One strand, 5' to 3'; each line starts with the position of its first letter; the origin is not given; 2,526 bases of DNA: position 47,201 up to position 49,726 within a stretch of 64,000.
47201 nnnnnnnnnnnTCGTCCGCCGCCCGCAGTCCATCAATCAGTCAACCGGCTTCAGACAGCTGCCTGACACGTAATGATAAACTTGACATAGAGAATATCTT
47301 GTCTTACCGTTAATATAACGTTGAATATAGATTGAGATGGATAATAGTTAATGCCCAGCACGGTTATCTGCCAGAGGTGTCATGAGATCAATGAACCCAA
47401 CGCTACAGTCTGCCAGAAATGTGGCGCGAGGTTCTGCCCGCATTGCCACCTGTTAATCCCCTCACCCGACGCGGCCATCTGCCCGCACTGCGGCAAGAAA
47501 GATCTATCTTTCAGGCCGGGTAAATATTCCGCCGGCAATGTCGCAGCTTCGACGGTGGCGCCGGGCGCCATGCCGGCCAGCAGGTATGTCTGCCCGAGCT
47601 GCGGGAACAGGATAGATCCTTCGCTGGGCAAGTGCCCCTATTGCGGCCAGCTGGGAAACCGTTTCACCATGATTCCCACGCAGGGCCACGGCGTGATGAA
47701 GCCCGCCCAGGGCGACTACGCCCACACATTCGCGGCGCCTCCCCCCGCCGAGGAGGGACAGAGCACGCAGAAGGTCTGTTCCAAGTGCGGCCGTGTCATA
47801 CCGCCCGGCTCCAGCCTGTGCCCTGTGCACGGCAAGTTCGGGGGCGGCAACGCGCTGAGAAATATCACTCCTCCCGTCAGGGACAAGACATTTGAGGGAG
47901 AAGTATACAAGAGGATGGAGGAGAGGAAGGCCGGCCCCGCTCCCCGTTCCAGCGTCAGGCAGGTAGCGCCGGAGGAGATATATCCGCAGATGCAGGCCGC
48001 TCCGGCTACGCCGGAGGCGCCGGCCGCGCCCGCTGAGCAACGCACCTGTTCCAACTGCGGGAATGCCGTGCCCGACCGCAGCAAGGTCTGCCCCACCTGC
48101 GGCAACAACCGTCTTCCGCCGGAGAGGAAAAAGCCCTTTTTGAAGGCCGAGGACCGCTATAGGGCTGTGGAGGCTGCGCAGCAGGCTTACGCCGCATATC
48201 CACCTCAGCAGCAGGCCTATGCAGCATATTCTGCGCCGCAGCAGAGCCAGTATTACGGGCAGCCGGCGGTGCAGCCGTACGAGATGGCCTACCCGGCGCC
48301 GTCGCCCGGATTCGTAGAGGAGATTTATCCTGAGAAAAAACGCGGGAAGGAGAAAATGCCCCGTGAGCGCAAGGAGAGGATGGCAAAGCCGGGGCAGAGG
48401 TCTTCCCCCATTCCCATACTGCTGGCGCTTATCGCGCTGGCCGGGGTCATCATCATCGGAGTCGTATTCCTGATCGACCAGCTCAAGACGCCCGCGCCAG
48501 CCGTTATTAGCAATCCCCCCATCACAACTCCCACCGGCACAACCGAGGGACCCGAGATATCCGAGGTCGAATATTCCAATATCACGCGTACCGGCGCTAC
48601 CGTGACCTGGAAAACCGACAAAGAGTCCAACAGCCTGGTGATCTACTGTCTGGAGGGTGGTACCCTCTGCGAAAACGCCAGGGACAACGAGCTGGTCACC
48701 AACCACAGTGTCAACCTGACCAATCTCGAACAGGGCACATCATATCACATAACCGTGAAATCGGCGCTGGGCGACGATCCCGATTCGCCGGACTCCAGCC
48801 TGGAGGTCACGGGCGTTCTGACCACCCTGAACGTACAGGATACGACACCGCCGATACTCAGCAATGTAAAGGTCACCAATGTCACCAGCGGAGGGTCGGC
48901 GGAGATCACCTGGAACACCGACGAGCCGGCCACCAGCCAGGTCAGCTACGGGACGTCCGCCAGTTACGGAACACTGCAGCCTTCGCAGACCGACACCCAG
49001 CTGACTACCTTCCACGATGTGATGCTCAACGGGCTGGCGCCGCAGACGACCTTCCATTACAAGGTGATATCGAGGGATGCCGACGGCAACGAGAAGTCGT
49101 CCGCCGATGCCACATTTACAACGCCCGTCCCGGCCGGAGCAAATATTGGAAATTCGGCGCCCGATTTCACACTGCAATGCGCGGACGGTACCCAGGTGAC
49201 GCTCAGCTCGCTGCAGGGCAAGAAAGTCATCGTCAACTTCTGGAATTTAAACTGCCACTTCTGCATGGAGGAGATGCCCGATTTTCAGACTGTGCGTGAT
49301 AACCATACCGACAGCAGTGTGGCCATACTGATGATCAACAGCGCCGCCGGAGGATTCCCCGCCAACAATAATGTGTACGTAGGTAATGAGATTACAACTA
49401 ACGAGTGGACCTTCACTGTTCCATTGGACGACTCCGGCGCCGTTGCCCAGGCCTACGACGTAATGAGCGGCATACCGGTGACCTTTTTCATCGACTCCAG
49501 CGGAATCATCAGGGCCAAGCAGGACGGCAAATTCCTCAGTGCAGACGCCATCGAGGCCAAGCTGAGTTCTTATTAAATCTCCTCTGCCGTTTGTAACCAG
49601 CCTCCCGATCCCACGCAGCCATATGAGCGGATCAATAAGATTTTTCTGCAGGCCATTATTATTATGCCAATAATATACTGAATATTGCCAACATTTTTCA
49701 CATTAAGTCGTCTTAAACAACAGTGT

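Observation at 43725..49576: Three tandem paralogs with a zinc ribbon(s) - TM - 2x FN3-like - TlpA-thioredoxin architecture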

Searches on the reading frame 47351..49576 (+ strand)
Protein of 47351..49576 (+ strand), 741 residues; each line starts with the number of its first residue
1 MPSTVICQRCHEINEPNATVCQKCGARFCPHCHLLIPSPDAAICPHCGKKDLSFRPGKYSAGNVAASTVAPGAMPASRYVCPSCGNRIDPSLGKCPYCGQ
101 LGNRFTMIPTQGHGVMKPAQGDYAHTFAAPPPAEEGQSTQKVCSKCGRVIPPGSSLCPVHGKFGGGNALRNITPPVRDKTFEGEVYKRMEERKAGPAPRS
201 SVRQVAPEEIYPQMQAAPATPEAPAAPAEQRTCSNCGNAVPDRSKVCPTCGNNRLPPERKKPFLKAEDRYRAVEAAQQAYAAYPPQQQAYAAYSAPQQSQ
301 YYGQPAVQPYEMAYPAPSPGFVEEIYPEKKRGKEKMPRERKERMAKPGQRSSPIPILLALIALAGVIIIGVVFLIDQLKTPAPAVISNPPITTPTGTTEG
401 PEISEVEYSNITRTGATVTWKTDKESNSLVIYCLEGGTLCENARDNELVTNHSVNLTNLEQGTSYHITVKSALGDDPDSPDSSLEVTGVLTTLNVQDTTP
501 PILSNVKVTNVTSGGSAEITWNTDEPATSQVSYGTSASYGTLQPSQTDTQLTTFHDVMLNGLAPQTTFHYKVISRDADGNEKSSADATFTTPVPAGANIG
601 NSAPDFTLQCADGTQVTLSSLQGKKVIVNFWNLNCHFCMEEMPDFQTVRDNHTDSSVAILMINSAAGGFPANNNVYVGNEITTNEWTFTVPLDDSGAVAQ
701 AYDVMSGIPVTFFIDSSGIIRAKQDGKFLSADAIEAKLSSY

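Call 3: search_protein_families(library=pfam, proteins=[window:47351-49576:+], max_evalue=0.1)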
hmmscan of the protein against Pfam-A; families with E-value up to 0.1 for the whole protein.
window:47351-49576:+ (741 aa): 14 families
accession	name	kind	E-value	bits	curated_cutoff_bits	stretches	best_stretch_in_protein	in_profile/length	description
PF00578.27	AhpC-TSA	-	3.7e-23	82.2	26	1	599-722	1-123/124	AhpC/TSA family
PF08534.16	Redoxin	-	2.8e-19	69.8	26.6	1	600-728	3-136/148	Redoxin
PF16656.11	Pur_ac_phosph_N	-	4.6e-16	59.6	30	2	505-591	3-93/93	Purple acid Phosphatase, N-terminal domain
PF13240.11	Zn_Ribbon_1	-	5.6e-14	51.8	25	3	7-27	2-22/23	zinc-ribbon domain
PF12773.13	DZR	-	1.5e-13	51.1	27.3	3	7-48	1-45/45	Double zinc ribbon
PF13248.11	Zn_ribbon_3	-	1.9e-12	46.6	27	3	79-100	3-24/26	zinc-ribbon domain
PF00041.27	fn3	-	1.5e-10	41.6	25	2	404-472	4-69/84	Fibronectin type III domain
PF17032.10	Zn_ribbon_15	-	8.2e-09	36.6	28.9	1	229-251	51-73/73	zinc-ribbon family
PF18912.6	DZR_2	-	0.00022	21.4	27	0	232-252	9-44/56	Double zinc ribbon domain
PF24460.1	DUF7575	-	0.00037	20.2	28.5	1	80-99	5-24/28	Domain of unknown function (DUF7575)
PF13905.12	Thioredoxin_8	-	0.00039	21.1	27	1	623-719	1-93/94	Thioredoxin-like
PF23455.1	DUF7129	-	0.002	18.3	30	1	71-99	4-34/45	Domain of unknown function (DUF7129)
PF24547.1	DUF7601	-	0.092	13.8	27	0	554-608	6-60/116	Domain of unknown function (DUF7601)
PF06305.16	LapA_dom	-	0.096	13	28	0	348-379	13-44/64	Lipopolysaccharide assembly protein A domain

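Call 4: search_protein_families(library=ncbifam, proteins=[window:47351-49576:+], max_evalue=0.1)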
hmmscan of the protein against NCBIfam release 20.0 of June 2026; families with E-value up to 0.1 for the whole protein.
window:47351-49576:+ (741 aa): 19 families
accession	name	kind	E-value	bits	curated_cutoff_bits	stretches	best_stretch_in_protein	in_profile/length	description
NF002854.0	PRK03147.1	subfamily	9.9e-21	74.4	170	1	598-728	37-160/176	thiol-disulfide oxidoreductase ResA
NF041202.1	StoA_CxxC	exception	3.2e-15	56.4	210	1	601-725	31-149/163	endospore biogenesis thiol-disulfide oxidoreductase StoA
NF047696.1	ThlDiSintTplARhiz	equivalog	6.9e-10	39.1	230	1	601-726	75-199/219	thiol:disulfide interchange protein TlpA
NF041054.1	WAxxUGC_long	equivalog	5.2e-08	32.6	300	1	602-724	83-198/354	ResA-like WAxxUGC motif-containing protein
NF038285.1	deiodinase_rel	hypoth_equivalog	3.8e-06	26.6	250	1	595-661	174-241/347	deiodinase family protein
TIGR00385.1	dsbE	subfamily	9.4e-06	25.3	123.15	1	597-728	34-158/173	DsbE family thiol:disulfide interchange protein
NF051898.1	MBSP1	equivalog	0.00013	21.6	320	1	223-261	42-81/289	biosurfactant protein 1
TIGR02661.1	MauD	equivalog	0.00068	19.1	188.6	1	595-723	44-162/189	methylamine dehydrogenase accessory protein MauD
NF006960.0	PRK09437.1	equivalog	0.00084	19.3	140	1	598-659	5-67/156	thioredoxin-dependent thiol peroxidase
NF033497.1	rubre_like_arch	subfamily_domain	0.0011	18.6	32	1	79-99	1-23/34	rubrerythrin-like domain-containing protein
NF047697.1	ThioredTrxAClost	equivalog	0.0013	18.9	140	1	624-655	18-49/105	thioredoxin TrxA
NF011941.0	PRK15412.1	equivalog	0.0013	18.3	359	1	597-728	39-163/185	thiol:disulfide interchange protein DsbE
NF040737.1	peroxi_PrxU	equivalog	0.0016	18.2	270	1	578-722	17-170/233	thioredoxin-dependent peroxiredoxin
NF041664.1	RNAP_arch_Epp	equivalog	0.0028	17.6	50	1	29-53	3-24/57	transcription elongation factor subunit Spt4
NF040769.1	SelL_rel_redox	subfamily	0.014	15.1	120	1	602-665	2-67/173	SelL-related redox protein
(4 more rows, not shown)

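Call 18: find_homologous_proteins(query=window:47351-49576:+, max_evalue=0.00001)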
Query window:47351-49576:+ (741 aa): 83 proteins with E <= 0.00001 among 8000 candidates.
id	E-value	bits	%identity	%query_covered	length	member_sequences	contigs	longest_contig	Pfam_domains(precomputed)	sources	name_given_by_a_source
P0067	0.0e+0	1717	100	100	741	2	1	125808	PF13240.12,PF12773.14,PF17032.11,PF08534.17,PF00578.28,PF00041.28,PF13248.12,PF16656.12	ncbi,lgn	-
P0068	0.0e+0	1457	85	100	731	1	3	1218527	PF13240.12,PF12773.14,PF17032.11,PF08534.17,PF00578.28,PF00041.28,PF13248.12,PF16656.12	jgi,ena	-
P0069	0.0e+0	1454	84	100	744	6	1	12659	PF13240.12,PF12773.14,PF17032.11,PF08534.17,PF00578.28,PF00041.28,PF13248.12,PF16656.12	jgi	-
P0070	0.0e+0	1415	83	100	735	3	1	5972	PF13240.12,PF12773.14,PF17032.11,PF08534.17,PF13905.13,PF00578.28,PF00041.28,PF13248.12,PF16656.12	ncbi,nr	ncbi:MAG: redoxin domain-containing protein [Dehalococcoidia bacterium]|nr:redoxin domain-containing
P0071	0.0e+0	1400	80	100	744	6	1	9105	PF13240.12,PF12773.14,PF17032.11,PF08534.17,PF00578.28,PF00041.28,PF13248.12,PF16656.12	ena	-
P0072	0.0e+0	1389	80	100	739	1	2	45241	PF13240.12,PF12773.14,PF17032.11,PF08534.17,PF00578.28,PF00041.28,PF16656.12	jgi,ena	-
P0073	0.0e+0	1361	79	100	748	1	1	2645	PF13240.12,PF12773.14,PF17032.11,PF08534.17,PF00578.28,PF00041.28,PF16656.12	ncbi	-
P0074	0.0e+0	1354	78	100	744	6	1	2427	PF13240.12,PF12773.14,PF17032.11,PF08534.17,PF00578.28,PF00041.28,PF13248.12,PF16656.12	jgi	jgi:peroxiredoxin/RNA polymerase subunit RPABC4/transcription elongation factor Spt4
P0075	0.0e+0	1337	79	100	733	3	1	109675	PF13240.12,PF12773.14,PF17032.11,PF08534.17,PF00578.28,PF00041.28,PF13248.12,PF16656.12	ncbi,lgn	-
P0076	0.0e+0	1328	77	100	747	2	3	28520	PF13240.12,PF12773.14,PF17032.11,PF08534.17,PF00578.28,PF00041.28,PF16656.12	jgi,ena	-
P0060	0.0e+0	1316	75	100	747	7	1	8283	PF13240.12,PF12773.14,PF17032.11,PF08534.17,PF00578.28,PF00041.28,PF16656.12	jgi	jgi:peroxiredoxin/RNA polymerase subunit RPABC4/transcription elongation factor Spt4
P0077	0.0e+0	1312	76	100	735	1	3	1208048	PF13240.12,PF12773.14,PF17032.11,PF08534.17,PF00578.28,PF00041.28,PF13248.12,PF16656.12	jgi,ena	-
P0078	0.0e+0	1284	75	100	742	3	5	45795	PF13240.12,PF12773.14,PF17032.11,PF08534.17,PF13905.13,PF00578.28,PF00041.28,PF13248.12,PF16656.12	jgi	-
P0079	0.0e+0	1270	86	86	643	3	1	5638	PF13240.12,PF12773.14,PF17032.11,PF08534.17,PF00578.28,PF00041.28,PF16656.12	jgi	-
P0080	0.0e+0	1260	75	100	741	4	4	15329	PF18912.7,PF13240.12,PF12773.14,PF17032.11,PF08534.17,PF13905.13,PF00578.28,PF00041.28,PF13248.12,PF16656.12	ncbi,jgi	-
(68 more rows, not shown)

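Call 21: find_related_loci(query=A2, collection=genome_contigs, flank=10000)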
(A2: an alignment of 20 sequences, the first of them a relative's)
Query A2 (741 aa) in genome_contigs; peptide patterns used: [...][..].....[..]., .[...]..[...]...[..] (x = any residue, [..] = any of these).
85 stretches matched a pattern; 31 encode a relative of the query (tblastn E <= 1e-3); 31 distinct loci.
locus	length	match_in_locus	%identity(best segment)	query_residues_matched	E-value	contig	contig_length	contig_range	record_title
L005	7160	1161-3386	84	1-741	0e+0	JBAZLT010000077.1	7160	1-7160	MAG: Dehalococcoidia bacterium isolate SO_2017_LW4_21 scaffold_14987_c2_LW137-91_2017, whole genome shotgun sequence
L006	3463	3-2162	84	12-741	0e+0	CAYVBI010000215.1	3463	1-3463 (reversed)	MAG TPA_asm: uncultured Dehalococcoidales bacterium isolate SRP178699_co1_305 genome assembly, contig: NODE_42962_length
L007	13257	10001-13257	80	1-741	0e+0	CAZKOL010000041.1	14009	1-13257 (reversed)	MAG TPA_asm: uncultured Dehalococcoidales bacterium isolate SRP178699_co2_170 genome assembly, contig: NODE_3730_length_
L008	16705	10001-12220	75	1-741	0e+0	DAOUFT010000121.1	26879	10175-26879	MAG TPA_asm: Dehalococcoidia bacterium isolate R24_101 k131_1798263, whole genome shotgun sequence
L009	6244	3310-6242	91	1-741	0e+0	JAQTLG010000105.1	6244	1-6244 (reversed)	MAG: Dehalococcoidia bacterium isolate STA_11 NODE_29236_length_6244_cov_2.588197_Sandtown_A, whole genome shotgun seque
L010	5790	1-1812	87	145-741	0e+0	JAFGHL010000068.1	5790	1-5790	MAG: Dehalococcoidia bacterium isolate Zod_Metabat.1459 k87_6997811, whole genome shotgun sequence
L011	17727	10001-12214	64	1-741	0e+0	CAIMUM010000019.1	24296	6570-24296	MAG: uncultured Dehalococcoidia bacterium isolate A14_bin-2372 genome assembly, contig: bin-2372:019/231, whole genome s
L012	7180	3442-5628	63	1-741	0e+0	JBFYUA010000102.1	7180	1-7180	MAG: Dehalococcoidia bacterium isolate PPR_0282 PPR_0282.fa_k121_724909, whole genome shotgun sequence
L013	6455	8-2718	65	33-741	0e+0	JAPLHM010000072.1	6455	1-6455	MAG: Chloroflexota bacterium isolate LacPavin_0920_SED4_MAG_55_37 LacPavin_0920_SED4_scaffold_221474, whole genome shotg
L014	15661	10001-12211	65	1-741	0e+0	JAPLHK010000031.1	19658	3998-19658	MAG: Chloroflexota bacterium isolate LacPavin_0419_WC90_MAG_53_8 LacPavin_0419_WC90_scaffold_698731, whole genome shotgu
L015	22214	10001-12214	60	1-741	0e+0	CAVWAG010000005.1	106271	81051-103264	MAG: uncultured Chloroflexia bacterium isolate MFD03726.bin.2.102 genome assembly, contig: contig_38846, whole genome sh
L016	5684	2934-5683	83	1-741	0e+0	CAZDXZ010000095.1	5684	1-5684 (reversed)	MAG TPA_asm: uncultured Dehalococcoidales bacterium isolate SRP098346_co1_76 genome assembly, contig: NODE_20857_length_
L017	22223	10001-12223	65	1-741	0e+0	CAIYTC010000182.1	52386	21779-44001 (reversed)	MAG: uncultured Dehalococcoidia bacterium isolate AlinenSedimentsD1_bin-0298 genome assembly, contig: bin-0298:182/296,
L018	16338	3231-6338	57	1-741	0e+0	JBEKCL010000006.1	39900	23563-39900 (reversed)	MAG: Dehalococcoidia bacterium isolate SPRUCE 159 SPRUCE_159_6, whole genome shotgun sequence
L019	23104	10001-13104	56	1-741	0e+0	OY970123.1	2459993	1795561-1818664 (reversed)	MAG: uncultured Chloroflexia bacterium isolate MFD01476.bin.c.5 genome assembly, chromosome: 1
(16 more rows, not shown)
